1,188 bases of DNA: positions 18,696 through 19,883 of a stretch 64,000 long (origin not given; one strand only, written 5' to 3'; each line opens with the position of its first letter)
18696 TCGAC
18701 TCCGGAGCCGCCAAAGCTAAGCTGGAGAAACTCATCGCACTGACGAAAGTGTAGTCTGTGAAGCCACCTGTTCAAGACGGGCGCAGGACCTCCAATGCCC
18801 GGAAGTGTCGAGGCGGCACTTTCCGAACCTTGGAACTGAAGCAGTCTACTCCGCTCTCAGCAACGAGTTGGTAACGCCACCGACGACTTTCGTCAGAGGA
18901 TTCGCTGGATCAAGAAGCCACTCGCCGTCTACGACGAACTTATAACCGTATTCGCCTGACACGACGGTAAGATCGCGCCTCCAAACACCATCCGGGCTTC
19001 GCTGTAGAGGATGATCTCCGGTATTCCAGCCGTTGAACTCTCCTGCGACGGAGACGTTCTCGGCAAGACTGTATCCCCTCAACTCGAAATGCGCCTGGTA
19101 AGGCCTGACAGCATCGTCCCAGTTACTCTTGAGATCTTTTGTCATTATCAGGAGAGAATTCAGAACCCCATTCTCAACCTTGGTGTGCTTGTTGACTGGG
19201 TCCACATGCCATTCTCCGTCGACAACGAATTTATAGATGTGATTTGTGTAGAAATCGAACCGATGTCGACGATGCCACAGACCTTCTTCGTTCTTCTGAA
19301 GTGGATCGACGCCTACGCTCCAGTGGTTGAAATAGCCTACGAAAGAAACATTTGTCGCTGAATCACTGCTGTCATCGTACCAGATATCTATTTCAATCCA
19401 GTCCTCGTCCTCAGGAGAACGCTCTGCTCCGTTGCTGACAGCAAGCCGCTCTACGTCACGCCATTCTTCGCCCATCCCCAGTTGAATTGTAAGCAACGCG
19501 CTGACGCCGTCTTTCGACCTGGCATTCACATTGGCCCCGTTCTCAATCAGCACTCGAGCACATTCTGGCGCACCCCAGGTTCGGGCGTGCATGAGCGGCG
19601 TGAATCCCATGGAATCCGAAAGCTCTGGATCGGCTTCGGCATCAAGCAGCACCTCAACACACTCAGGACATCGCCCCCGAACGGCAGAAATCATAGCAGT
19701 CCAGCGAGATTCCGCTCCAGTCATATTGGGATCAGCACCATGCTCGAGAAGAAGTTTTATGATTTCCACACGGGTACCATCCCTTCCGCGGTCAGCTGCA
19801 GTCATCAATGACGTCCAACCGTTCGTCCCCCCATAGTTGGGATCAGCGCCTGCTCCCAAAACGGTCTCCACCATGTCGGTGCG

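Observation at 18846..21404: Exported ankyrin-repeat protein with tandem glycogen-binding (CBM48/AMPK-beta-like) domains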

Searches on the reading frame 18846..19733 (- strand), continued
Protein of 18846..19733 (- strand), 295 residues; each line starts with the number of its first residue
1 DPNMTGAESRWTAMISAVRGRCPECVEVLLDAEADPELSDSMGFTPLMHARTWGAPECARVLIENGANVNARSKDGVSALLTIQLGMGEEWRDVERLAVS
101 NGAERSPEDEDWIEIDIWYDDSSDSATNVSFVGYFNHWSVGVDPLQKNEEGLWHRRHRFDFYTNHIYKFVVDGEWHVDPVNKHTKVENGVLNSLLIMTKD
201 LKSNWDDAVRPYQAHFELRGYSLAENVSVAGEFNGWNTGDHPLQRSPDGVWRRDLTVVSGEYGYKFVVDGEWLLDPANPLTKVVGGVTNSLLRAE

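Call 88: search_protein_families(library=pfam, proteins=[L112:5521-6819:+, L072:13435-16503:-, L074:5599-6459:+, L060:12740-14476:+, L077:13322-14962:-, L106:2533-3705:+, L087:12498-14717:+, L074:9125-9910:+, L074:9962-13561:+], max_evalue=0.001)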
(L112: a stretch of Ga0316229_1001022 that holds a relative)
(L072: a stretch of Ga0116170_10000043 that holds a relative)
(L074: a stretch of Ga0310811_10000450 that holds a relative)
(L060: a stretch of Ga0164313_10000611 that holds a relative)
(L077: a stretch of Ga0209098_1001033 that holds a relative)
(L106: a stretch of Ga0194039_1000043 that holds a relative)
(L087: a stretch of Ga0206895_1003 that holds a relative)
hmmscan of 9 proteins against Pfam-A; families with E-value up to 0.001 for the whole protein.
L112:5521-6819:+ (432 aa): 2 families
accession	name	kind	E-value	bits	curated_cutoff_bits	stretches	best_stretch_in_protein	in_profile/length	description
PF13650.11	Asp_protease_2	-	2e-16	60.9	24.3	2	316-410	3-90/90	Aspartyl protease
PF13975.11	gag-asp_proteas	-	3.5e-13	50.4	28.2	2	315-412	2-91/92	gag-polyprotein putative aspartyl protease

L072:13435-16503:- (1022 aa): 4 families
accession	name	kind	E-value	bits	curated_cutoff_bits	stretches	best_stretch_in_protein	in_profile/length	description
PF02518.31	HATPase_c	-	6.5e-24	84.9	26.4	1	912-1021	2-109/111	Histidine kinase-, DNA gyrase B-, and HSP90-like ATPase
PF07494.17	Reg_prop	-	2.2e-18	64.4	20.4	0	510-530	3-23/24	Two component regulator propeller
PF00512.31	HisKA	-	2.1e-12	47.4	26.9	1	798-864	1-64/66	His Kinase A (phospho-acceptor) domain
PF07495.19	Y_Y_Y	-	1.3e-11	44.6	26.6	1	672-736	2-64/65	Y_Y_Y domain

L074:5599-6459:+ (286 aa): 5 families
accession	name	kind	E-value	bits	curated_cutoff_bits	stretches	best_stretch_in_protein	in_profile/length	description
PF04545.22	Sigma70_r4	-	3.1e-19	68.7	24.1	1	222-274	2-50/50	Sigma-70, region 4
PF04542.20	Sigma70_r2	-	2.6e-18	66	24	1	56-123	3-70/71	Sigma-70 region 2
PF04539.22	Sigma70_r3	-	8.5e-16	58.3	25.3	1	135-202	3-70/78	Sigma-70 region 3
PF00140.25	Sigma70_r1_2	-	3.3e-14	53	22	1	17-49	2-34/34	Sigma-70 factor, region 1.2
PF08281.18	Sigma70_r4_2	-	0.00069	19.7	25.7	0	216-272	2-54/54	Sigma-70, region 4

L060:12740-14476:+ (578 aa): 3 families
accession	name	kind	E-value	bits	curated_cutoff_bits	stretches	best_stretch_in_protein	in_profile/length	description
PF00664.28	ABC_membrane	-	5.2e-46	158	28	1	23-293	1-273/274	ABC transporter transmembrane region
PF00005.33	ABC_tran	-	8.8e-33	114.2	25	1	356-505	1-137/137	ABC transporter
PF02463.25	SMC_N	-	3.1e-06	27.2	40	1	458-549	135-213/220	RecF/RecN/SMC N terminal domain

L077:13322-14962:- (546 aa): 1 family
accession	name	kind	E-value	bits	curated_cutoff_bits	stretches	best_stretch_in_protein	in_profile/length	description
PF00171.27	Aldedh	-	6.4e-103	345.2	23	1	57-524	8-460/461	Aldehyde dehydrogenase family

L106:2533-3705:+ (390 aa): 3 families
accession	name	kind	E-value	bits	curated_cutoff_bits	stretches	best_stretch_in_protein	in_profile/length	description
PF01041.23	DegT_DnrJ_EryC1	-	1.7e-122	409.5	19.8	1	32-381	6-359/360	DegT/DnrJ/EryC1/StrS aminotransferase family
PF00155.27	Aminotran_1_2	-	9.6e-05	22.2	19.7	1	44-171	33-153/361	Aminotransferase class I and II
PF01212.27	Beta_elim_lyase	-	0.00022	21.1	27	0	53-299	34-284/288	Beta-eliminating lyase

L087:12498-14717:+ (739 aa): 7 families
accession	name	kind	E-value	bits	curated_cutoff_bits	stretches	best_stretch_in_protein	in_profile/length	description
PF05970.20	PIF1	-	8.4e-27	94.6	25.9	2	100-176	85-161/223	PIF1-like helicase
PF14493.12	HTH_40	-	1.3e-23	83.5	27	1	644-730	2-89/89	Helix-turn-helix domain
PF13604.12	AAA_30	-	1.1e-11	45.3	27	1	14-238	11-183/191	AAA domain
PF13245.12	AAA_19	-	1.2e-10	42.1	25.1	1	18-171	8-133/134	AAA domain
PF02689.20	Herpes_Helicase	-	2.5e-07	29.6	27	1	372-427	719-776/808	Helicase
PF13538.12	UvrD_C_2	-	2e-05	24.8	27.4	1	382-418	1-44/52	UvrD-like helicase C-terminal domain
PF02367.23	TsaE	-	0.00019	21.8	26.6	1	13-55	11-55/128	Threonylcarbamoyl adenosine biosynthesis protein TsaE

L074:9125-9910:+ (261 aa): 1 family
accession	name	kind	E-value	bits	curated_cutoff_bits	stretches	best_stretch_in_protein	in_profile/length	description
PF02567.21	PhzC-PhzF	-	6.1e-59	200.2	27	1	9-257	2-281/281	Phenazine biosynthesis-like protein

L074:9962-13561:+ (1199 aa): 6 families
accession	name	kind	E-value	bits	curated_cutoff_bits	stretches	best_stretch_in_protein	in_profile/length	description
PF02463.25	SMC_N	-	1.3e-54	185.4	40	1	24-1187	2-219/220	RecF/RecN/SMC N terminal domain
PF13476.12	AAA_23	-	1e-18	69.1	27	1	26-242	1-182/201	AAA domain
PF06470.18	SMC_hinge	-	5.2e-15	56.3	22.5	1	548-646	9-109/116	SMC proteins Flexible Hinge Domain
PF13304.12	AAA_21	-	6.4e-08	33.4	27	1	47-74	1-26/304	AAA domain, putative AbiEii toxin, Type IV TA system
PF13175.12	AAA_15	-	9.5e-06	25.9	32.1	1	22-425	1-288/374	AAA ATPase domain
PF13555.12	AAA_29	-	2.4e-05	24.4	27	1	24-70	1-47/61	P-loop containing region of AAA domain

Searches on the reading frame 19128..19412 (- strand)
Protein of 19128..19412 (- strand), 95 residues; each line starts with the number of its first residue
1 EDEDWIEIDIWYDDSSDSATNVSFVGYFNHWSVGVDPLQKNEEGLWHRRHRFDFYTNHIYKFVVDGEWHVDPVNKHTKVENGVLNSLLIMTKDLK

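Call 34: search_solved_structures(query=window:19128-19412:-, max_evalue=1, show_alignments=4)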
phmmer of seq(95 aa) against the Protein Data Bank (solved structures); distinct sequences matched with E-value up to 1: 17.
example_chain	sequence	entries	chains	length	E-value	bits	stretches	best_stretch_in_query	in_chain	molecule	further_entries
2f15_A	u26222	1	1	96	0.00036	24.2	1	18-92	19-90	5'-AMP-activated protein kinase, beta-2 subunit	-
2lu3_A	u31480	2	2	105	0.00045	23.9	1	18-92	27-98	5'-AMP-activated protein kinase subunit beta-2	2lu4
4y0g_A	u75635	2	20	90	0.00073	23.2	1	18-88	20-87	5'-AMP-activated protein kinase subunit beta-2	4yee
4rer_B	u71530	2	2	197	0.0018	22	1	19-92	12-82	5'-AMP-activated protein kinase subunit beta-2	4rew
7jhg_B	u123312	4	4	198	0.0019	21.9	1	19-92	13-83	5'-AMP-activated protein kinase subunit beta-2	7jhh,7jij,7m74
6b2e_B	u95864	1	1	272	0.0034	21.1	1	19-92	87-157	5'-AMP-activated protein kinase subunit beta-2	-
1z0m_A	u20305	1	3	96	0.0066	20.2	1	22-91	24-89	5'-AMP-activated protein kinase, beta-1 subunit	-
1z0n_A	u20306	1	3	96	0.0094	19.7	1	23-91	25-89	5'-AMP-activated protein kinase, beta-1 subunit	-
4yef_A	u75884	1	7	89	0.012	19.3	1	22-88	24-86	5'-AMP-activated protein kinase subunit beta-1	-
6e4t_B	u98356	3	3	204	0.029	18.1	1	23-90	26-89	5'-AMP-activated protein kinase subunit beta-1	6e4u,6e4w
4qfg_B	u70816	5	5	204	0.03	18.1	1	23-90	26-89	5'-AMP-activated protein kinase subunit beta-1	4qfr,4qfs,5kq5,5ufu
5t5t_B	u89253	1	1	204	0.05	17.3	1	25-90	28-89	5'-AMP-activated protein kinase subunit beta-1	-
6c9f_B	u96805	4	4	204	0.05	17.3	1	25-90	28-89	5'-AMP-activated protein kinase subunit beta-1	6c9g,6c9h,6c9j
4zhx_B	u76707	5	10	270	0.089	16.5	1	25-90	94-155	5'-AMP-activated protein kinase subunit beta-1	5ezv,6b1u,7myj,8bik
4cfe_B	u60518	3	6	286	0.096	16.4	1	25-90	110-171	5'-AMP-ACTIVATED PROTEIN KINASE SUBUNIT BETA-1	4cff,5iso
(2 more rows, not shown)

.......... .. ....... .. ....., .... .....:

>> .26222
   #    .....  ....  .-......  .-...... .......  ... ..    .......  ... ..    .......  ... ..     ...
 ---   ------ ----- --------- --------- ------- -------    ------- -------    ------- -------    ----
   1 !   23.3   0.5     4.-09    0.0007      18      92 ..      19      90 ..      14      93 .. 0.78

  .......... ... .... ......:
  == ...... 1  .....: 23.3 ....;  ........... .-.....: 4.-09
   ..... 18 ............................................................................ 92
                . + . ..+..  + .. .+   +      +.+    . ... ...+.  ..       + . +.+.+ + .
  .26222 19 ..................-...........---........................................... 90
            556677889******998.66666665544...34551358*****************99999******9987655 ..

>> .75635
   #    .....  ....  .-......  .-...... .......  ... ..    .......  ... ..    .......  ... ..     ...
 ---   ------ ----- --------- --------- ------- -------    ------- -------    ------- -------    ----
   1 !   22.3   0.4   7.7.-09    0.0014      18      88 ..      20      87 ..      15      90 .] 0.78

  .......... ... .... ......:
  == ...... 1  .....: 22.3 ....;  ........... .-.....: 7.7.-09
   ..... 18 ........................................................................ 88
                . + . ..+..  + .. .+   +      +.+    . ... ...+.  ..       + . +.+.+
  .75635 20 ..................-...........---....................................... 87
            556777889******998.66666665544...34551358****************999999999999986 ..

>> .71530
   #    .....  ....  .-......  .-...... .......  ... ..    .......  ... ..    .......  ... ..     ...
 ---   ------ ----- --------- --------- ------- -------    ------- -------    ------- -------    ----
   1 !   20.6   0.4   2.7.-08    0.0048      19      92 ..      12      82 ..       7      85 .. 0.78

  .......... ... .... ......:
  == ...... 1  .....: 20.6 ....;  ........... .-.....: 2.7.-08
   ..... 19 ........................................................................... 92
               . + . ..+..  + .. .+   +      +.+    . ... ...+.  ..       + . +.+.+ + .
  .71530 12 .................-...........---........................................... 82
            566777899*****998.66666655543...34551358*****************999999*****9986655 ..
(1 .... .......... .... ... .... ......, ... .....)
